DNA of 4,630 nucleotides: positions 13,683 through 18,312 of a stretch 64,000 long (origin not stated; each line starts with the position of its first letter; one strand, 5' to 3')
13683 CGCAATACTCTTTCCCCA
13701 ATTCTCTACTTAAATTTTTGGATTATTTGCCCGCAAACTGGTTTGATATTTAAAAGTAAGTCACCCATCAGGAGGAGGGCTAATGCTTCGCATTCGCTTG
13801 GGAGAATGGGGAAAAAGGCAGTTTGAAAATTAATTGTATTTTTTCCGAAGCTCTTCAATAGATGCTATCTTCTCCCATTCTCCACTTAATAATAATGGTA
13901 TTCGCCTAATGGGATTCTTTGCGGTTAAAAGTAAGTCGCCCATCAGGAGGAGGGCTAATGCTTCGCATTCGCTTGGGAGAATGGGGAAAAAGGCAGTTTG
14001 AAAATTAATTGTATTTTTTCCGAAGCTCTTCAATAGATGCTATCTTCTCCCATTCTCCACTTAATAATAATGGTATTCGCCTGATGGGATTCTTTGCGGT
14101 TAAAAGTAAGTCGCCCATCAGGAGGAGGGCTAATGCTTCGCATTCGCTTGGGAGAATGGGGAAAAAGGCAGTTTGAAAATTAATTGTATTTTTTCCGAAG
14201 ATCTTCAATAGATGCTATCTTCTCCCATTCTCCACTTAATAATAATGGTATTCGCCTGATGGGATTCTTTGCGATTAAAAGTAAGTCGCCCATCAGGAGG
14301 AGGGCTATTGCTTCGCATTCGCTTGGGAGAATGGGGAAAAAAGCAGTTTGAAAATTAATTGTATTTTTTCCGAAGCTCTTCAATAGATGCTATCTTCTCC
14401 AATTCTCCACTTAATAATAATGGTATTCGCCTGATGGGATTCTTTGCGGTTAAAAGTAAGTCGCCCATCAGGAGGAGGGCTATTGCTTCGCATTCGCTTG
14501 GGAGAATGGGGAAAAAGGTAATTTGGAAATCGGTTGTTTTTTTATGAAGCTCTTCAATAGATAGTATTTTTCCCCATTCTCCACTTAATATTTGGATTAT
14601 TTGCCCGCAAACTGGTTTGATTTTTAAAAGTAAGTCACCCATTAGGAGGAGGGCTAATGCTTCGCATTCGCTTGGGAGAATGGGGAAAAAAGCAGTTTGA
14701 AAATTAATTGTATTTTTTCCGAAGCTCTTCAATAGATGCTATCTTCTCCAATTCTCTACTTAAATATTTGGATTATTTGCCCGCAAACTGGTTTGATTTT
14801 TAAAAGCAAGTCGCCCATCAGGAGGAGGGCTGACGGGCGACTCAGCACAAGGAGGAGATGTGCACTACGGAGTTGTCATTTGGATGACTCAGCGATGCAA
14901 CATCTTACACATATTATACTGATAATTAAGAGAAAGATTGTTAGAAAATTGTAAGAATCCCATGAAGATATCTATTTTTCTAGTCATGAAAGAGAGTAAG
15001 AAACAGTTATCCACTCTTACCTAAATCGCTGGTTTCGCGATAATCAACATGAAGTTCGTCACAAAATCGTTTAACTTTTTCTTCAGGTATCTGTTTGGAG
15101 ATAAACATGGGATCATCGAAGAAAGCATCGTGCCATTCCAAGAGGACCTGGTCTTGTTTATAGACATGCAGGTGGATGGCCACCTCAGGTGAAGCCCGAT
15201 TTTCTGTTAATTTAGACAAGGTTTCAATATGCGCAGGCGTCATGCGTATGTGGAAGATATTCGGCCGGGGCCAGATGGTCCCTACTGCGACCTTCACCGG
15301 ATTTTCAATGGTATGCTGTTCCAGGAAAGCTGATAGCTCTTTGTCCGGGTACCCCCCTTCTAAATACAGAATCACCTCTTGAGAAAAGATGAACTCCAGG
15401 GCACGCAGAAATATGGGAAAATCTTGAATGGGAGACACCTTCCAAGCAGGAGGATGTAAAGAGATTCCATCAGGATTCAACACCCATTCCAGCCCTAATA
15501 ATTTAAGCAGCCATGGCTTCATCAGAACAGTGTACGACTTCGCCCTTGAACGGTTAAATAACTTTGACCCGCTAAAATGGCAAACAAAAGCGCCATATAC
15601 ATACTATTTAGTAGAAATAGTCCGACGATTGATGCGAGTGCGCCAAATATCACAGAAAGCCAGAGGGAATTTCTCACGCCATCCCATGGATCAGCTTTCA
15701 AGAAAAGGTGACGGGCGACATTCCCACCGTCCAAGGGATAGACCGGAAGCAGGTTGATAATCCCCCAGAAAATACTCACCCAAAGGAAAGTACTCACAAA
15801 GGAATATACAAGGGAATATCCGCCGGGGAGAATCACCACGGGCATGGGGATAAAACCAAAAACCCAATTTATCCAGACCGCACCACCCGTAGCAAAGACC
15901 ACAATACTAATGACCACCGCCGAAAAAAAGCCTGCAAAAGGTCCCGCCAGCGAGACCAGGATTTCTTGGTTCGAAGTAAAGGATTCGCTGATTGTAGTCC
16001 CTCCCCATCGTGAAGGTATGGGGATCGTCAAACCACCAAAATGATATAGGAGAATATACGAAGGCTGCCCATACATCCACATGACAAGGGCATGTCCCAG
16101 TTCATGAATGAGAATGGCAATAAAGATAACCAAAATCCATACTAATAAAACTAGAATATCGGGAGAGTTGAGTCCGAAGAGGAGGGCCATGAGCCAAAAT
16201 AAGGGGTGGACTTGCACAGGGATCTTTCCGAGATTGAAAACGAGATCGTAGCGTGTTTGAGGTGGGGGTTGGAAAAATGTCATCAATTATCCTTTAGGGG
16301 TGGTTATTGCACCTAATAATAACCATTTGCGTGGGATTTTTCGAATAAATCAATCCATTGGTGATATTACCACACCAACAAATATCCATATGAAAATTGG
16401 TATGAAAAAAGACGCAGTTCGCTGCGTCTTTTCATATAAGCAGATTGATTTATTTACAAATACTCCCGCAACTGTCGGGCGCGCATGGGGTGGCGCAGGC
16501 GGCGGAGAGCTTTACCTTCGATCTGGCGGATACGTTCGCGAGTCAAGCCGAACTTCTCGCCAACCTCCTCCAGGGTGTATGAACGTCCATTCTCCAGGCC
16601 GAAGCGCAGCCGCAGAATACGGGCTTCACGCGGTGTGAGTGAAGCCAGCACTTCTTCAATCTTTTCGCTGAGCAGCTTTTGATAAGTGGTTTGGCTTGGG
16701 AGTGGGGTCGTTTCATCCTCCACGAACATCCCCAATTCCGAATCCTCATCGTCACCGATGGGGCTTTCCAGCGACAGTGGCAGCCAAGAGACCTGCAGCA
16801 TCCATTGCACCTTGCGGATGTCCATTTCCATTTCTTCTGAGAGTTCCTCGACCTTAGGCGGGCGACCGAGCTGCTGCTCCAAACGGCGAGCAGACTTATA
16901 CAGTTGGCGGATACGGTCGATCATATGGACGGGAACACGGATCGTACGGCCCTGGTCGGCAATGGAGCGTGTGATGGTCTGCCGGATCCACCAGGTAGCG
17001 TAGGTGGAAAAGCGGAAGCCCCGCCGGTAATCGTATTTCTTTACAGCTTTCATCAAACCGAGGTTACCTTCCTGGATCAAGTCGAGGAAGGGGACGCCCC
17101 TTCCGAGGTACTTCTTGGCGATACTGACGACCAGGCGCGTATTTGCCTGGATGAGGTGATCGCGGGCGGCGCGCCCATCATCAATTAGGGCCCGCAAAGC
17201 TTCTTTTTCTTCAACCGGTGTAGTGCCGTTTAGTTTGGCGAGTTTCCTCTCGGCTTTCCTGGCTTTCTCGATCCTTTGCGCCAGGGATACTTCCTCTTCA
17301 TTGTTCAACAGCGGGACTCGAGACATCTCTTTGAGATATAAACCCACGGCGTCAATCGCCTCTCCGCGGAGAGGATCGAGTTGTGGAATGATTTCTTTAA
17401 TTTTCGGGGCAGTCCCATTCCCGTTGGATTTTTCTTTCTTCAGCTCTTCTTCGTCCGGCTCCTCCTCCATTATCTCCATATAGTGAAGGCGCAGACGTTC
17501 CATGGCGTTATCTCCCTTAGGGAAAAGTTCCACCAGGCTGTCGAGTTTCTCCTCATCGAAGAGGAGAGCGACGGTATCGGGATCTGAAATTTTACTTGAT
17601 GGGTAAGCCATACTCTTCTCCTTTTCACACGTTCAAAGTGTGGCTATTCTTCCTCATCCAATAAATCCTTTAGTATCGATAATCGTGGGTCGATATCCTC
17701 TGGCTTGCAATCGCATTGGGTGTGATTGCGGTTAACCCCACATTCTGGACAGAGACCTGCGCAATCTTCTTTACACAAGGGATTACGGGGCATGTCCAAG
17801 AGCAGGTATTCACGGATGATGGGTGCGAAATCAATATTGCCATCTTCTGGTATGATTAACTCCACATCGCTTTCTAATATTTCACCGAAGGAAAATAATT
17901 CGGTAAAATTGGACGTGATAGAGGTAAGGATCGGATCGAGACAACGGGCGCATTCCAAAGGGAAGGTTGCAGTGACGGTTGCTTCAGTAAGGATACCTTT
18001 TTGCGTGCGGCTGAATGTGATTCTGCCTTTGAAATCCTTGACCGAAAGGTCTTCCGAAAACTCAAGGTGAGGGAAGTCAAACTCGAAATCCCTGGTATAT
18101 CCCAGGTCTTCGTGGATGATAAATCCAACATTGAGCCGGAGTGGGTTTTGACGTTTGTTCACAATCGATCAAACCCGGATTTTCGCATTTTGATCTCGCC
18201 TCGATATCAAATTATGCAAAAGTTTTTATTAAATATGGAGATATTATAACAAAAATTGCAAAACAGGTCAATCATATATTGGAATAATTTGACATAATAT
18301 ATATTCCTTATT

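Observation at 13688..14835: Tandem array of a highly structured 175-bp unit carrying SD-preceded 16-codon micro-ORFs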

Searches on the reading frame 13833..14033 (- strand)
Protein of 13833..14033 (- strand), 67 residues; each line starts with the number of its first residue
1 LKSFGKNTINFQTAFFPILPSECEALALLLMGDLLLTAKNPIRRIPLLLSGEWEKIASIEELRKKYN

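Call 15: find_homologous_proteins(query=window:13833-14033:-, max_evalue=0.01)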
Query seq(67 aa) (67 aa): 1 proteins with E <= 0.01 among 1 candidates.
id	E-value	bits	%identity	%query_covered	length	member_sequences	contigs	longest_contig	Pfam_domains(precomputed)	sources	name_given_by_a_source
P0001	7.1e-36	138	99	100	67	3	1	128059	-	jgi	jgi:hypothetical protein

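Call 18: find_encoding_contigs(protein=P0001, flank=10000, max_places=10)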
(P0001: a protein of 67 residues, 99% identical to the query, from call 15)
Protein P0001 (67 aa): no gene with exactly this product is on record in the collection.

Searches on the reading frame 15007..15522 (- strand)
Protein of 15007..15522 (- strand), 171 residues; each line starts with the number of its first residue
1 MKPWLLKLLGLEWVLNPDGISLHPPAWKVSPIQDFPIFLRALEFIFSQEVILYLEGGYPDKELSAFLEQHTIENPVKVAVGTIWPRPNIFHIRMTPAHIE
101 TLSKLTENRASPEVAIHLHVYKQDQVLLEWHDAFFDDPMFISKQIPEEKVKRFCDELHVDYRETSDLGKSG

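Call 17: search_protein_families(library=pfam, proteins=[window:15007-15522:-], max_evalue=0.01)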
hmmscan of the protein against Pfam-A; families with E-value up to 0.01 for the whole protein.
window:15007-15522:- (171 aa): 0 families

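Call 23: find_homologous_proteins(query=window:15007-15522:-)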
Query window:15007-15522:- (171 aa): 106 proteins with E <= 0.001 among 128 candidates.
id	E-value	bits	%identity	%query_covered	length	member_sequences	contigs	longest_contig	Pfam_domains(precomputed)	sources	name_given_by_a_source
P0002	1.4e-111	388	98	100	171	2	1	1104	-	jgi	jgi:hypothetical protein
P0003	1.5e-79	284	74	100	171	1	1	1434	-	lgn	-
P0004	2.0e-55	205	56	95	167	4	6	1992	-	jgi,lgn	-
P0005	2.3e-52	195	54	95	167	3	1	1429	-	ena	-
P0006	1.9e-49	186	50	93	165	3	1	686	-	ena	-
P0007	1.9e-47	179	50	92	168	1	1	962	-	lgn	-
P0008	5.4e-46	175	50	93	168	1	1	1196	-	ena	-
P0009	3.8e-44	169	49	98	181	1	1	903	-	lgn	-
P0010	6.5e-43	165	48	95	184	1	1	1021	-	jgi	jgi:hypothetical protein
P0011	7.5e-43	164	52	87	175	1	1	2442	-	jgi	-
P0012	1.2e-42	164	46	95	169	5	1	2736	-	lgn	-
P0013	4.2e-42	162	49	93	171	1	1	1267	-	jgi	jgi:hypothetical protein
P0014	6.9e-42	161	48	97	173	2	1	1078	-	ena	-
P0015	2.8e-41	159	50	82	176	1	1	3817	-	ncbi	-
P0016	1.0e-39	154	48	93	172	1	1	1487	-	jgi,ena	-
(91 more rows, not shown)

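Call 25: find_encoding_contigs(protein=P0003, flank=10000)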
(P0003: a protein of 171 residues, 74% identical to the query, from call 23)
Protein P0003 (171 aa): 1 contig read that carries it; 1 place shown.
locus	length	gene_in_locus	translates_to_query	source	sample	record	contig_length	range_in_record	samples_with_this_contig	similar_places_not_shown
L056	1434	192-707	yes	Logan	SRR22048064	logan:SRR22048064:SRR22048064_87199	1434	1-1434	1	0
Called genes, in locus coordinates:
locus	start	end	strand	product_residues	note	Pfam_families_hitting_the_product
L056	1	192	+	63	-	?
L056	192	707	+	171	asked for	-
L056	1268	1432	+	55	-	?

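Call 26: find_encoding_contigs(protein=P0002, flank=10000)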
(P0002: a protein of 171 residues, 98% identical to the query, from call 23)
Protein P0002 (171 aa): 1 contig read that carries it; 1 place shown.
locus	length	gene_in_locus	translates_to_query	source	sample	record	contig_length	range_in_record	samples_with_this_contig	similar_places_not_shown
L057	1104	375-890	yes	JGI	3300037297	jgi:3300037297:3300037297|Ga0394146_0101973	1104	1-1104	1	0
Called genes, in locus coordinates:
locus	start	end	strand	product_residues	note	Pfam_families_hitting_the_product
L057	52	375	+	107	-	PF02163:Peptidase_M50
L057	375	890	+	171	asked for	-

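Call 29: find_encoding_contigs(protein=P0004, flank=10000, max_places=6)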
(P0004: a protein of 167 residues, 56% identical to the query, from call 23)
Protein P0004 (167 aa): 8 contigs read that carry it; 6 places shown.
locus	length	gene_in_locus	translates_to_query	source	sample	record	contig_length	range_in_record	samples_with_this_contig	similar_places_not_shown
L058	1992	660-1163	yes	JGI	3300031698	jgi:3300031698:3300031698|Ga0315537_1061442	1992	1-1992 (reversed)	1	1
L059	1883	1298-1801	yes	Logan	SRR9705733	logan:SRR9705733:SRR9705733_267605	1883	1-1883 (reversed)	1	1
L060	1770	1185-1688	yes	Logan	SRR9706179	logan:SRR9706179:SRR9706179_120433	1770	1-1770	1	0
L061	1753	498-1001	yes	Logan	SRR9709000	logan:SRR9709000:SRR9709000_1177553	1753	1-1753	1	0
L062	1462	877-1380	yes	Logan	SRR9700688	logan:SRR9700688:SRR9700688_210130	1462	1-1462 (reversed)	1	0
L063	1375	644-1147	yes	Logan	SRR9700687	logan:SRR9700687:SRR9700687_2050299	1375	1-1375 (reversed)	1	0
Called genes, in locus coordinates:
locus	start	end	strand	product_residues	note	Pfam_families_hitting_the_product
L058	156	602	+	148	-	-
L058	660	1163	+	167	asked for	-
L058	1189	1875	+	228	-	PF20092:DUF6483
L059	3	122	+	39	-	?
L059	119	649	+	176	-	PF08212:Lipocalin_2, PF00061:Lipocalin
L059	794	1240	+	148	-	-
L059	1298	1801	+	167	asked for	-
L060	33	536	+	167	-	PF08212:Lipocalin_2, PF00061:Lipocalin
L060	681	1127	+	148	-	-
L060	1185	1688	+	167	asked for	-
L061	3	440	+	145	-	?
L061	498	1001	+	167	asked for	-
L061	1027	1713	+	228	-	PF20092:DUF6483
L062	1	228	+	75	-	?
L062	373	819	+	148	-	-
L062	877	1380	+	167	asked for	-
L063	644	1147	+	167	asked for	-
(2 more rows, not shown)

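Call 30: find_encoding_contigs(protein=P0005, flank=10000)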
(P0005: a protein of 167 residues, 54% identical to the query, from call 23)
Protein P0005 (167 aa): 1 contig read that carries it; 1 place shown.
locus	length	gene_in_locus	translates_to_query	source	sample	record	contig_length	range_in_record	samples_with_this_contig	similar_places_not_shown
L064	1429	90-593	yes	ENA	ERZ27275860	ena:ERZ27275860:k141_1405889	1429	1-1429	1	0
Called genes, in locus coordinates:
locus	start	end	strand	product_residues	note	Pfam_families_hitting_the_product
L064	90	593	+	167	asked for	-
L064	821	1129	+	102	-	PF00903:Glyoxalase, PF18029:Glyoxalase_6 (weak)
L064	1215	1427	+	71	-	?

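Call 31: find_encoding_contigs(protein=P0012, flank=10000)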
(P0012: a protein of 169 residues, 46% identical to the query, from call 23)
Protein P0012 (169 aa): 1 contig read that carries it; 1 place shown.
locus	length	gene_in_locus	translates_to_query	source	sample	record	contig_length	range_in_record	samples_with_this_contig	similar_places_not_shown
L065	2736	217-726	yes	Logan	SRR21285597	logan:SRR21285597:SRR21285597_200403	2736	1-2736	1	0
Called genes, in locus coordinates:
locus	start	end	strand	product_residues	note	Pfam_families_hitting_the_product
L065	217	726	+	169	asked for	-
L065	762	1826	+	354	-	PF16286:DUF4932 (faint)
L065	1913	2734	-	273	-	?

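Call 79: search_protein_families(library=pfam, proteins=[window:15007-15522:-], max_evalue=5)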
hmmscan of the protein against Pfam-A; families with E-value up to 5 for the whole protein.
window:15007-15522:- (171 aa): 0 families

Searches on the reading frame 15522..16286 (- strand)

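Call 17: search_protein_families(library=pfam, proteins=[window:15522-16286:-], max_evalue=0.01)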
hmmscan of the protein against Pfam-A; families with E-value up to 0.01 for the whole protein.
window:15522-16286:- (254 aa): 2 families
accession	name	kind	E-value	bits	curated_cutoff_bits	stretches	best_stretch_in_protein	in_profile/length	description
PF02163.28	Peptidase_M50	-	1.1e-12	48.2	27.2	1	51-195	3-194/221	Peptidase family M50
PF13398.12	Peptidase_M50B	-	0.0025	18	26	1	48-174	15-132/201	Peptidase M50B-like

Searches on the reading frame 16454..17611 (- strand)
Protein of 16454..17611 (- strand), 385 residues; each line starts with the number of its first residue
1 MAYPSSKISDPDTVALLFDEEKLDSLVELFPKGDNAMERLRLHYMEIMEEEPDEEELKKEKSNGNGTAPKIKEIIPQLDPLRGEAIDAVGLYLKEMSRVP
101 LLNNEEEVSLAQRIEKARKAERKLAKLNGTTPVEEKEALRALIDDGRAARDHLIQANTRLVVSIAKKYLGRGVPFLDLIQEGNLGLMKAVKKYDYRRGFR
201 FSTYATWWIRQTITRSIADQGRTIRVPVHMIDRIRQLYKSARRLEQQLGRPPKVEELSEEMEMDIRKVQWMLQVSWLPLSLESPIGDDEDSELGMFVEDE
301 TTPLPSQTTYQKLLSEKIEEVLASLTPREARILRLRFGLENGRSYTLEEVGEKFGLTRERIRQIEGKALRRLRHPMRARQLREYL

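Call 17: search_protein_families(library=pfam, proteins=[window:16454-17611:-], max_evalue=0.01)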
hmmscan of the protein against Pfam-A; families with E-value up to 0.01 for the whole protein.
window:16454-17611:- (385 aa): 4 families
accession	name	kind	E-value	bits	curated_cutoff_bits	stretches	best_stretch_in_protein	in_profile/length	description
PF04542.20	Sigma70_r2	-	3.3e-24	84.9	24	1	153-223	1-71/71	Sigma-70 region 2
PF04539.22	Sigma70_r3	-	6.2e-21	74.7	25.3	1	233-303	2-72/78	Sigma-70 region 3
PF04545.22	Sigma70_r4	-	7.2e-19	67.5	24.1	1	321-374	1-50/50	Sigma-70, region 4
PF00140.25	Sigma70_r1_2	-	4.4e-13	49.4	22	1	87-119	1-33/34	Sigma-70 factor, region 1.2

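Call 37: list_cluster_members(proteins=[window:16454-17611:-, window:26780-29026:+, window:35137-38034:+, window:4215-6842:-, window:18412-19038:+, window:12972-13364:-])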
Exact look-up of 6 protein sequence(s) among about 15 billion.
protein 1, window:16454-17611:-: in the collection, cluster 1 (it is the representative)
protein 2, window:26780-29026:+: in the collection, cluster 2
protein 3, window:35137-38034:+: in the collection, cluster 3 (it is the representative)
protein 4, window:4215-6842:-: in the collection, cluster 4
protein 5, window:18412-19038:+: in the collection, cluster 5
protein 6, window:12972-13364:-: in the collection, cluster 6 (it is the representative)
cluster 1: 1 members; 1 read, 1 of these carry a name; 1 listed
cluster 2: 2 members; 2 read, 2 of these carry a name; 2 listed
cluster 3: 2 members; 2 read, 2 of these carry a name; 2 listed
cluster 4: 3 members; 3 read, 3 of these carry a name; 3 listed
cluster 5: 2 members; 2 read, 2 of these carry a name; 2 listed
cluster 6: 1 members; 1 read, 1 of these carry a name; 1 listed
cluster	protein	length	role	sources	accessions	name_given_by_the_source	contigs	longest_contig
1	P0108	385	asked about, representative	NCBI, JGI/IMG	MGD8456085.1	MAG: sigma-70 family RNA polymerase sigma factor [Anaerolineales bacterium] | RNA polymerase primary sigma factor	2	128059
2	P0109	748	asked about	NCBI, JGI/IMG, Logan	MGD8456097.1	MAG: ABC transporter permease [Anaerolineales bacterium] | ABC-type lipoprotein release transport system permease subunit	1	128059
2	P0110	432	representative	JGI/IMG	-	putative ABC transport system permease protein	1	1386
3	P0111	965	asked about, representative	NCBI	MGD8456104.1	MAG: excinuclease ABC subunit UvrA [Anaerolineales bacterium]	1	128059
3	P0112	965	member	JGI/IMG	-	excinuclease ABC subunit A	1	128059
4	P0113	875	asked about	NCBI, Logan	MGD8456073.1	MAG: hypothetical protein PVF83_06795 [Anaerolineales bacterium]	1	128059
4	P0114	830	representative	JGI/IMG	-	hypothetical protein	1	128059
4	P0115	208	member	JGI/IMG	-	hypothetical protein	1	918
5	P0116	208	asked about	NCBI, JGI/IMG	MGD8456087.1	MAG: RdgB/HAM1 family non-canonical purine NTP pyrophosphatase [Anaerolineales bacterium] | XTP/dITP diphosphohydrolase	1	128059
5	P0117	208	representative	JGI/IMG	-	XTP/dITP diphosphohydrolase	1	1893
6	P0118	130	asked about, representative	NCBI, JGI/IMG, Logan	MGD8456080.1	MAG: hypothetical protein PVF83_06830 [Anaerolineales bacterium] | hypothetical protein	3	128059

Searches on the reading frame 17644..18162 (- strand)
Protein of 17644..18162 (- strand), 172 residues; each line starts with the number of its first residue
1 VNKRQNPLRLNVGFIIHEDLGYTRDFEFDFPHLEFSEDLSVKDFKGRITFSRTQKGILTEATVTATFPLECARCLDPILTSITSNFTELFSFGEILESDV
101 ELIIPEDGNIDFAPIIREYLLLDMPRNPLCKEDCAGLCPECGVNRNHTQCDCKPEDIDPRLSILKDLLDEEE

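Call 17: search_protein_families(library=pfam, proteins=[window:17644-18162:-], max_evalue=0.01)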
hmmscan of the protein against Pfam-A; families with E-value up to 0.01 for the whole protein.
window:17644-18162:- (172 aa): 1 family
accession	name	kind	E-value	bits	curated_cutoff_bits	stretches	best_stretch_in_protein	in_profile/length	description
PF02620.22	YceD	-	1.1e-29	103.3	33.2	1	60-167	2-118/119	Large ribosomal RNA subunit accumulation protein YceD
